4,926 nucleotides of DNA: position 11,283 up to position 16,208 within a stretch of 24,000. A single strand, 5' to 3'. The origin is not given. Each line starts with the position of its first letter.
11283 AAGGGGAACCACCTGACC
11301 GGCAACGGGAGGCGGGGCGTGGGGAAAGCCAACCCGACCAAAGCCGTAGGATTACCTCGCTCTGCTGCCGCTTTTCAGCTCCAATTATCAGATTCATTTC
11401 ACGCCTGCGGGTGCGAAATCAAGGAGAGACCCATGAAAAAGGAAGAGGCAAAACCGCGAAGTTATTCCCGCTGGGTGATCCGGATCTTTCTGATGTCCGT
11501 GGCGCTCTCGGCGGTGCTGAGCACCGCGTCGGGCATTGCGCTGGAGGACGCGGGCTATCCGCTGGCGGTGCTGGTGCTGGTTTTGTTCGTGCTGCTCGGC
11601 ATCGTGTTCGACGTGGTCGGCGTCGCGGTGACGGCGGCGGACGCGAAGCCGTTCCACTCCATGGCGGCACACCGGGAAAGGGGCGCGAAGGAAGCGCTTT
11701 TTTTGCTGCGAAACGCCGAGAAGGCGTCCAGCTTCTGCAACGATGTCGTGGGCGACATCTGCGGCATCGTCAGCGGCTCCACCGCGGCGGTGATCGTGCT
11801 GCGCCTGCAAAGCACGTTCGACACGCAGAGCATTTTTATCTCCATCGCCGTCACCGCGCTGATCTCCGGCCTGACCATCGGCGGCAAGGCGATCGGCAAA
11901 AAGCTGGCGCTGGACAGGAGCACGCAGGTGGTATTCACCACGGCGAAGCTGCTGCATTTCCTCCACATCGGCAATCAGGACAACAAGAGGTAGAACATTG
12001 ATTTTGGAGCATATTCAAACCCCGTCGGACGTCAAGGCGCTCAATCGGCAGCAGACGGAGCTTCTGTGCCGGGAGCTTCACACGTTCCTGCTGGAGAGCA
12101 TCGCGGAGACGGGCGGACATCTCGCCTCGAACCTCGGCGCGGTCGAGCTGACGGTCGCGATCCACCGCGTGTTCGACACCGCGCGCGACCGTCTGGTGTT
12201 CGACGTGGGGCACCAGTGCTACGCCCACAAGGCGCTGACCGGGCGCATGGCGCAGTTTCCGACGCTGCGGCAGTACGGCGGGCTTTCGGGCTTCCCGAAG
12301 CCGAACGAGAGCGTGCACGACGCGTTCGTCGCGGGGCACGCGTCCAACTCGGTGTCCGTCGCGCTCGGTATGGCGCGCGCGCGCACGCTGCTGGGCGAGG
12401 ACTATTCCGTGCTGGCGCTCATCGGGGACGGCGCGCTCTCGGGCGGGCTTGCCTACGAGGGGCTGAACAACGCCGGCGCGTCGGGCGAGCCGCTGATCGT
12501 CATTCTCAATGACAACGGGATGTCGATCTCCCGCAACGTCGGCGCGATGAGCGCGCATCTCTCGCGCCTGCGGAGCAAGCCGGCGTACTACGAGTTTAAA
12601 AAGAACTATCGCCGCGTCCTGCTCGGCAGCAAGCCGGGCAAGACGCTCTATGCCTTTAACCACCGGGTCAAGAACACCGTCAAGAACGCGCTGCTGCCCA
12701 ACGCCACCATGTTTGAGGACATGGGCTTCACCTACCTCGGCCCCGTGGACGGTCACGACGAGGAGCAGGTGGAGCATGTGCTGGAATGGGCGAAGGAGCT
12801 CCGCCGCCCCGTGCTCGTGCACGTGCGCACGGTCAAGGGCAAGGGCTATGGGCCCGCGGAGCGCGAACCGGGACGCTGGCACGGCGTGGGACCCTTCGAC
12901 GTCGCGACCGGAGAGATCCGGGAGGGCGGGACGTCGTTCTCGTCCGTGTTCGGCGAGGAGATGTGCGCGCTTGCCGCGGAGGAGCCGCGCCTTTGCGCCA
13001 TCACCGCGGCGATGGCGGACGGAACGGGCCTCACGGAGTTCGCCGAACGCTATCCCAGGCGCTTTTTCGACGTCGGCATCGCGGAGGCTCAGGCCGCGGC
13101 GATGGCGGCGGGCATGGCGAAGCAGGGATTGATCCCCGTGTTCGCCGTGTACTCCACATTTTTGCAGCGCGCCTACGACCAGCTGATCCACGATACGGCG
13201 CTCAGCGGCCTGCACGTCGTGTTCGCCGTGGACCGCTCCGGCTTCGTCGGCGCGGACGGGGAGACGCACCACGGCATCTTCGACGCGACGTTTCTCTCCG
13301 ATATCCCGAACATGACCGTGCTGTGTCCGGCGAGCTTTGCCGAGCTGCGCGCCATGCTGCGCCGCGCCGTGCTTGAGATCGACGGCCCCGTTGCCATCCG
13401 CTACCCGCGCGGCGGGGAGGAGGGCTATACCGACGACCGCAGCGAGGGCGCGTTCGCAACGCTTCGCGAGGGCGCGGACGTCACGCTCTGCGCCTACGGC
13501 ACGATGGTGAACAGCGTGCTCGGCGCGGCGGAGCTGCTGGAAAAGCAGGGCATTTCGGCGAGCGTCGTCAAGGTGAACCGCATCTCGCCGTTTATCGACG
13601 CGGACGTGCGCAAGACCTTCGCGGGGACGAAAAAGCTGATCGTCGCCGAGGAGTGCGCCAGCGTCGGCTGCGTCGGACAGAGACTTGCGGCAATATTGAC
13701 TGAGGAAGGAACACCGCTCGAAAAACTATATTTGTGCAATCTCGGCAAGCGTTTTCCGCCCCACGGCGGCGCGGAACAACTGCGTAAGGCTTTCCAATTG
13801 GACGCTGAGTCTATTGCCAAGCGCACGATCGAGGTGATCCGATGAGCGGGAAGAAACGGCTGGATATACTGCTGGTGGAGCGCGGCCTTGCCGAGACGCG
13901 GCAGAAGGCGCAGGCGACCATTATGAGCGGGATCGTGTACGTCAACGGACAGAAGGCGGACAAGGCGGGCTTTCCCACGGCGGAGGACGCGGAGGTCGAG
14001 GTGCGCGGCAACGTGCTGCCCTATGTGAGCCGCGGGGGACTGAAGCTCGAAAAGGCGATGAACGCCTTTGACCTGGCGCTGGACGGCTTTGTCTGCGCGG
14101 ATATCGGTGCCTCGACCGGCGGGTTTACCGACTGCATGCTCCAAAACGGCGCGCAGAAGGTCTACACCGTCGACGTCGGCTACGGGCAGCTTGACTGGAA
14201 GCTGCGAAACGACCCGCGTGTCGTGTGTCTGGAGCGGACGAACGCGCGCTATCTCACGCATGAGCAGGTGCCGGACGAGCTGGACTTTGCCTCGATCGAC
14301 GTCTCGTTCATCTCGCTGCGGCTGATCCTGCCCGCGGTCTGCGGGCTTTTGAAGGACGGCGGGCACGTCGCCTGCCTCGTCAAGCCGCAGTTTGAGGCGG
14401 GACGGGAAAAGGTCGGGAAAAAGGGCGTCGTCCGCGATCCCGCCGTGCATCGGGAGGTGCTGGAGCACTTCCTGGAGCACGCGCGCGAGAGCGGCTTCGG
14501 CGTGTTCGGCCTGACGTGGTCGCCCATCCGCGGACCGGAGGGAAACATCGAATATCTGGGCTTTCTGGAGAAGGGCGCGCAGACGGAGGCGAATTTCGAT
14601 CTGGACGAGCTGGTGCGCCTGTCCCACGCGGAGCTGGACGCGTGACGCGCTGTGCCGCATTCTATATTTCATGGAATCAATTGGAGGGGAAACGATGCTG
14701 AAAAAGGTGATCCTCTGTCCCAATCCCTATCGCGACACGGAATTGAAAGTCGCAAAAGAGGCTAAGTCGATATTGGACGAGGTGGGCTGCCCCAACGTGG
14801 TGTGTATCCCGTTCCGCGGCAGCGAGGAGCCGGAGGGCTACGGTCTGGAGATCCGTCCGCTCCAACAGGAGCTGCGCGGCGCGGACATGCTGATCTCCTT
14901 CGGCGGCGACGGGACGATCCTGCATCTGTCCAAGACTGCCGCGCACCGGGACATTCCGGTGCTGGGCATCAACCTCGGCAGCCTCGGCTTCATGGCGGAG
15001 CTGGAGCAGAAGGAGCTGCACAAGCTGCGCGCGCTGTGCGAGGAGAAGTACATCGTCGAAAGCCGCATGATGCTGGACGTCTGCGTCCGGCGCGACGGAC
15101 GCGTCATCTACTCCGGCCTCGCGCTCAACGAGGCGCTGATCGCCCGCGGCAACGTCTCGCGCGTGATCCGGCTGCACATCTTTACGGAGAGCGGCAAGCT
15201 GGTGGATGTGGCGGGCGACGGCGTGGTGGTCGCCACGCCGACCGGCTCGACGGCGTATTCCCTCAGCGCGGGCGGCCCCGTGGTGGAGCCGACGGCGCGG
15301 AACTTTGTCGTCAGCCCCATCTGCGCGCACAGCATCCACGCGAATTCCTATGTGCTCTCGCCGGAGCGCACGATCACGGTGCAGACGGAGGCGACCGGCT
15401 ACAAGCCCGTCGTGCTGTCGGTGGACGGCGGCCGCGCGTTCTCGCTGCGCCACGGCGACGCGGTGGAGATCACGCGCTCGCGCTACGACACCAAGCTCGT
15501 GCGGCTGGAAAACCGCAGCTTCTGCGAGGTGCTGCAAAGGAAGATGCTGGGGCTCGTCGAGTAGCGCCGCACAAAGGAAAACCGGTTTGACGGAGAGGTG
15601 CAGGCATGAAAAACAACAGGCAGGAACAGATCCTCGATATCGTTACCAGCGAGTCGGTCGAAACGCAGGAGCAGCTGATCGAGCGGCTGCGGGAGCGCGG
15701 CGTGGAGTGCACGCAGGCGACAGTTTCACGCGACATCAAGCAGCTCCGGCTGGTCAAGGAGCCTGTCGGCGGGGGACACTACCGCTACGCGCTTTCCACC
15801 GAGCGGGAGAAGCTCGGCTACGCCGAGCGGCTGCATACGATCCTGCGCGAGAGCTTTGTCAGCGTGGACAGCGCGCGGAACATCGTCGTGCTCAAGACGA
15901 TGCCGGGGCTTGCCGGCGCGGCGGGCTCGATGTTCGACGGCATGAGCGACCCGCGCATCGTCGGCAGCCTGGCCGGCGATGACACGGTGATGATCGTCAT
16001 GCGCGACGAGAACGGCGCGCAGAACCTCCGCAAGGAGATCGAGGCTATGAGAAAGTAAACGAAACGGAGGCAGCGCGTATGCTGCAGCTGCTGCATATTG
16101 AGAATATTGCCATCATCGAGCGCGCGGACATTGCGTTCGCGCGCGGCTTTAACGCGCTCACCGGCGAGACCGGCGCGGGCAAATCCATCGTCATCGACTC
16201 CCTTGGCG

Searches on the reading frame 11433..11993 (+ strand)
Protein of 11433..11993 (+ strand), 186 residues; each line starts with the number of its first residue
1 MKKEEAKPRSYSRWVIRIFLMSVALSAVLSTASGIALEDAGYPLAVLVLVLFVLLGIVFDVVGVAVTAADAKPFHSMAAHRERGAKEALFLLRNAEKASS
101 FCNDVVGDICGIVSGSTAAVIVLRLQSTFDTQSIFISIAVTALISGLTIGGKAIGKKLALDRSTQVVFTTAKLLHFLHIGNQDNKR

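Call 6: search_protein_families(library=pfam, proteins=[window:11433-11993:+])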
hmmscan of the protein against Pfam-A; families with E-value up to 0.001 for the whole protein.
window:11433-11993:+ (186 aa): 1 family
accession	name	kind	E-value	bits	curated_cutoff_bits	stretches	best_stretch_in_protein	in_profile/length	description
PF01595.25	CNNM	-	1.1e-05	25.6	28.4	1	48-179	2-129/181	Cyclin M transmembrane N-terminal domain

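Call 7: search_protein_families(library=ncbifam, proteins=[window:11433-11993:+])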
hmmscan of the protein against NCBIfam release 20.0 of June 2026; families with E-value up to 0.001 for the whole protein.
window:11433-11993:+ (186 aa): 0 families

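Call 10: find_encoding_contigs(protein=window:11433-11993:+, flank=3000, max_places=6)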
Protein window:11433-11993:+ (186 aa): 18 contigs read that carry it; 6 places shown.
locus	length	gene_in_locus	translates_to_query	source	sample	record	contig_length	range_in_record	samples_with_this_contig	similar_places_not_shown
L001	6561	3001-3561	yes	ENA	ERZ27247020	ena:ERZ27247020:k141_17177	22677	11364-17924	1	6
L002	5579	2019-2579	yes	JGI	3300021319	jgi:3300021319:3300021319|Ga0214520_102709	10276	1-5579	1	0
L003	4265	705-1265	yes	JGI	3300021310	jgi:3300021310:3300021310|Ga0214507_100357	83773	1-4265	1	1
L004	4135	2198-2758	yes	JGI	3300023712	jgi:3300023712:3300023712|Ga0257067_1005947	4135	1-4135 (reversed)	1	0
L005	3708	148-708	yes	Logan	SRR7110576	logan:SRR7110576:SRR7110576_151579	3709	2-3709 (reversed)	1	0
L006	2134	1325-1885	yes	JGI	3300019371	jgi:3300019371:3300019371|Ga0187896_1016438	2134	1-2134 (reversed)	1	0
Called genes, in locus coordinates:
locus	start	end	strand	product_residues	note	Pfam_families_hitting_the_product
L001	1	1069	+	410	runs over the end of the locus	PF13742:tRNA_anti_2, PF01336:tRNA_anti-codon, PF02601:Exonuc_VII_L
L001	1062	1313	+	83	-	PF02609:Exonuc_VII_S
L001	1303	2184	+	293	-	PF00348:polyprenyl_synt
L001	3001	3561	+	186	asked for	PF01595:CNNM (weak)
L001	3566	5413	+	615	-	PF13292:DXP_synthase_N, PF00456:Transketolase_N (faint), PF00676:E1_dh (weak), PF02779:Transket_pyr, PF02780:Transketolase_C, PF17147:PFOR_II (weak)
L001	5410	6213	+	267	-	PF01479:S4, PF01728:FtsJ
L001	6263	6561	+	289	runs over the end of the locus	PF01513:NAD_kinase, PF20143:NAD_kinase_C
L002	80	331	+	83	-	PF02609:Exonuc_VII_S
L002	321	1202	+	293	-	PF00348:polyprenyl_synt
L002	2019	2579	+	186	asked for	PF01595:CNNM (weak)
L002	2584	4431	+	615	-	PF13292:DXP_synthase_N, PF00456:Transketolase_N (faint), PF00676:E1_dh (weak), PF02779:Transket_pyr, PF02780:Transketolase_C, PF17147:PFOR_II (weak)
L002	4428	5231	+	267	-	PF01479:S4, PF01728:FtsJ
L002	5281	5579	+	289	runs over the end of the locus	PF01513:NAD_kinase, PF20143:NAD_kinase_C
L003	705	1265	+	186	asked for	PF01595:CNNM (weak)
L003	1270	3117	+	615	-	PF13292:DXP_synthase_N, PF00456:Transketolase_N (faint), PF00676:E1_dh (weak), PF02779:Transket_pyr, PF02780:Transketolase_C, PF17147:PFOR_II (weak)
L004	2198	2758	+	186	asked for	PF01595:CNNM (weak)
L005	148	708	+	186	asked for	PF01595:CNNM (weak)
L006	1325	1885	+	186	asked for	PF01595:CNNM (weak)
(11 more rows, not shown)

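Call 21: find_related_loci(query=window:11433-11990:+, collection=genome_contigs, flank=2500)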
Query window:11433-11990:+ (186 aa) in genome_contigs; peptide patterns used: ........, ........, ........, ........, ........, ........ (x = any residue, [..] = any of these).
599 stretches matched a pattern (row limit reached: there are more); 465 encode a relative of the query (tblastn E <= 1e-3); the best 80 are kept; 80 distinct loci.
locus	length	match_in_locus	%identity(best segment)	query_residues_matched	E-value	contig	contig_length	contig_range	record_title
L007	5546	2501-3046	76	1-182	3e-92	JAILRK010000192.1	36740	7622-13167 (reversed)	MAG: Oscillospiraceae bacterium isolate RUI382 k141_11308986_flag=0_multi=19.9948_len=36740, whole genome shotgun sequen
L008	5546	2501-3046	79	1-182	1e-88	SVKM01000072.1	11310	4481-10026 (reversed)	MAG: Oscillospiraceae bacterium isolate SIG461 NODE_3658_length_11310_cov_3.673996, whole genome shotgun sequence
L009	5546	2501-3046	81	1-182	5e-88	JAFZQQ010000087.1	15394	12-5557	MAG: Oscillospiraceae bacterium isolate RGIG8009 Water_buffalos_Rumen-1__c294588, whole genome shotgun sequence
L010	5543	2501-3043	79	2-182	1e-81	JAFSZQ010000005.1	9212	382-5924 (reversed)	MAG: Oscillospiraceae bacterium isolate RGIG3619 Goat_Rumen.Co__c80091, whole genome shotgun sequence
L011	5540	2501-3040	70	2-182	1e-80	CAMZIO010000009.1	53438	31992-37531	MAG TPA_asm: uncultured Clostridia bacterium isolate SRR10912534_bin.66_metaWRAP_v1.3_MAG genome assembly, contig: ERZ14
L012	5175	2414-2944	67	2-179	3e-76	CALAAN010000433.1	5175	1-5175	MAG TPA_asm: uncultured Oscillibacter sp. isolate SRR1747058_bin.33_CONCOCT_v1.1_MAG genome assembly, contig: ERZ808290.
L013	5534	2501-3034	66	2-180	7e-76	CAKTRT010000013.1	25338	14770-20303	MAG: uncultured Oscillospiraceae bacterium isolate REFINED_METABAT215_TOP10_CONTIGS_1500_ASSEMBLY_K77_MERGED__Hadza_MoBi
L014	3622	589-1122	65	2-179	8e-75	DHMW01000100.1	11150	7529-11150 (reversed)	MAG TPA_asm: Oscillospiraceae bacterium UBA4632 UBA4632_contig_2408, whole genome shotgun sequence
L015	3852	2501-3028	63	2-178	7e-74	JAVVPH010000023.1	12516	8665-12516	MAG: Oscillibacter sp. isolate CGS10Y1-bin26 NODE_5944_length_12516_cov_9.280395, whole genome shotgun sequence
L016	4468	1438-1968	62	3-179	2e-70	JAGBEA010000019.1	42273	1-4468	MAG: Oscillospiraceae bacterium isolate RGIG9033 Water_deer_Rectum-4__c135114, whole genome shotgun sequence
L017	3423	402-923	64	3-178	4e-70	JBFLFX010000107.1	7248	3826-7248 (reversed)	MAG: Dysosmobacter sp. isolate SJF008 Contig_Cc_23084, whole genome shotgun sequence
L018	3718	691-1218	65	2-179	2e-69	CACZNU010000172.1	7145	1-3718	MAG: Ruminococcaceae bacterium isolate RUG12786 genome assembly, contig: RUG12786_asm_172, whole genome shotgun sequence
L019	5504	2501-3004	65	12-179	3e-69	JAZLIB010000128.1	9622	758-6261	MAG: Vescimonas sp. isolate T1900044979_TA20190041.MAGScoT_cleanbin_000038 SGB_4076_k141_1411337, whole genome shotgun s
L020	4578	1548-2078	62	3-179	3e-69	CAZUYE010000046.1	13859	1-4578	MAG TPA_asm: uncultured Oscillospiraceae bacterium isolate SRP350583_co2_418 genome assembly, contig: NODE_6499_length_1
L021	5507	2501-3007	64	11-179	3e-69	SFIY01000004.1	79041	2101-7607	MAG: Clostridiales bacterium isolate W1P28.010 Contig40, whole genome shotgun sequence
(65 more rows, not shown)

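Call 33: search_solved_structures(query=window:11433-11990:+, max_evalue=10)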
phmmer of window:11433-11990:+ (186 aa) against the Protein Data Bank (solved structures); distinct sequences matched with E-value up to 10: 0.

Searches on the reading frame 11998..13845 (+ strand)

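Call 6: search_protein_families(library=pfam, proteins=[window:11998-13845:+])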
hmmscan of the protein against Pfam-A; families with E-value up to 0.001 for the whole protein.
window:11998-13845:+ (615 aa): 8 families
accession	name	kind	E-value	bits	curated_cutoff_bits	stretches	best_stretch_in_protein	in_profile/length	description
PF13292.11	DXP_synthase_N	-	5.1e-112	374.1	21.2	1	3-278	1-274/274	1-deoxy-D-xylulose-5-phosphate synthase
PF02779.29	Transket_pyr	-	2e-43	148.5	27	1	314-472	5-170/174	Transketolase, pyrimidine binding domain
PF02780.25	Transketolase_C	-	4.3e-21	75.5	25.9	1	487-606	4-124/124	Transketolase, C-terminal domain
PF00456.26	Transketolase_N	-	1.5e-09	37.7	22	1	62-183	54-193/334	Transketolase, thiamine diphosphate binding domain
PF17147.9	PFOR_II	-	3.1e-06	27.9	27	1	493-562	1-70/102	Pyruvate:ferredoxin oxidoreductase core domain II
PF00676.26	E1_dh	-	3.8e-06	26.5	22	1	119-180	107-168/300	Dehydrogenase E1 component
PF02775.26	TPP_enzyme_C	-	0.0001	22.6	21.9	0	103-175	18-84/151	Thiamine pyrophosphate enzyme, C-terminal TPP binding domain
PF22613.1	Transketolase_C_1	-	0.00012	22.7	27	1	491-533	10-52/113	Transketolase-like TK C-terminal domain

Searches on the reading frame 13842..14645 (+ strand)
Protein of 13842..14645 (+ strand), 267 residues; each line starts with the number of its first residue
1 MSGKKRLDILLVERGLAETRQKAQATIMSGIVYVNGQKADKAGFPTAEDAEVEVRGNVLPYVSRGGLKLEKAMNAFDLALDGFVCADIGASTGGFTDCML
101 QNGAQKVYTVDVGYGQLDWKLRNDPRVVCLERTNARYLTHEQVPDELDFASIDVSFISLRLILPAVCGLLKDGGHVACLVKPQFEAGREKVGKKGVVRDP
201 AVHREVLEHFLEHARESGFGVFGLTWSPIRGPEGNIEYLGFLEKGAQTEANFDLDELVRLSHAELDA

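Call 6: search_protein_families(library=pfam, proteins=[window:13842-14645:+])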
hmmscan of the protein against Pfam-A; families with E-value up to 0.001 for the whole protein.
window:13842-14645:+ (267 aa): 3 families
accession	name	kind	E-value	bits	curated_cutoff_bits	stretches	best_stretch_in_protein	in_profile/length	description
PF01728.25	FtsJ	-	2.3e-44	151.9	24.1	1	61-241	1-178/181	FtsJ-like methyltransferase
PF01479.30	S4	-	3.6e-11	43.1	22.8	1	6-45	2-41/48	S4 domain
PF22421.1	SYY_C-terminal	-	0.00035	20.8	27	1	4-49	18-63/83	Tyrosine--tRNA ligase SYY-like C-terminal domain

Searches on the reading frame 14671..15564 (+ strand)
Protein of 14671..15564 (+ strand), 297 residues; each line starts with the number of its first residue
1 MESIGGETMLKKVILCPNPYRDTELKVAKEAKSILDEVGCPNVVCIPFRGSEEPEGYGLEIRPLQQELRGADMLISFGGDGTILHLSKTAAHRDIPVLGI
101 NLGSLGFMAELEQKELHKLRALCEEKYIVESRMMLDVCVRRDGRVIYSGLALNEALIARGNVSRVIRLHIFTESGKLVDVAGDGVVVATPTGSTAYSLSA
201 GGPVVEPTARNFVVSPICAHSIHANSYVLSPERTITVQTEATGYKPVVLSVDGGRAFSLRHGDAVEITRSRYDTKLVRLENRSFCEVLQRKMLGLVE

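Call 6: search_protein_families(library=pfam, proteins=[window:14671-15564:+])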
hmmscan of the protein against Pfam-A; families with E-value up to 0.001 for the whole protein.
window:14671-15564:+ (297 aa): 2 families
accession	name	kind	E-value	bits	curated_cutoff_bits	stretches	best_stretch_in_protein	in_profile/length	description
PF20143.4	NAD_kinase_C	-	8.8e-29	100.2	23.7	1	152-279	1-126/126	ATP-NAD kinase C-terminal domain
PF01513.26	NAD_kinase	-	2.4e-13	50.9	25.5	1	67-119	69-121/130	ATP-NAD kinase N-terminal domain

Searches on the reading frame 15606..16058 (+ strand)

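Call 6: search_protein_families(library=pfam, proteins=[window:15606-16058:+])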
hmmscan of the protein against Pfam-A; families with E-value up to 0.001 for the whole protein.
window:15606-16058:+ (150 aa): 2 families
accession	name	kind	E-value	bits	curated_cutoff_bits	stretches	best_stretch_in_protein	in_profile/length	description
PF02863.23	Arg_repressor_C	-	3.2e-24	85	25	1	80-146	1-67/68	Arginine repressor, C-terminal domain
PF01316.27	Arg_repressor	-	4.8e-23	81.1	27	1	2-68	3-69/70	Arginine repressor, DNA binding domain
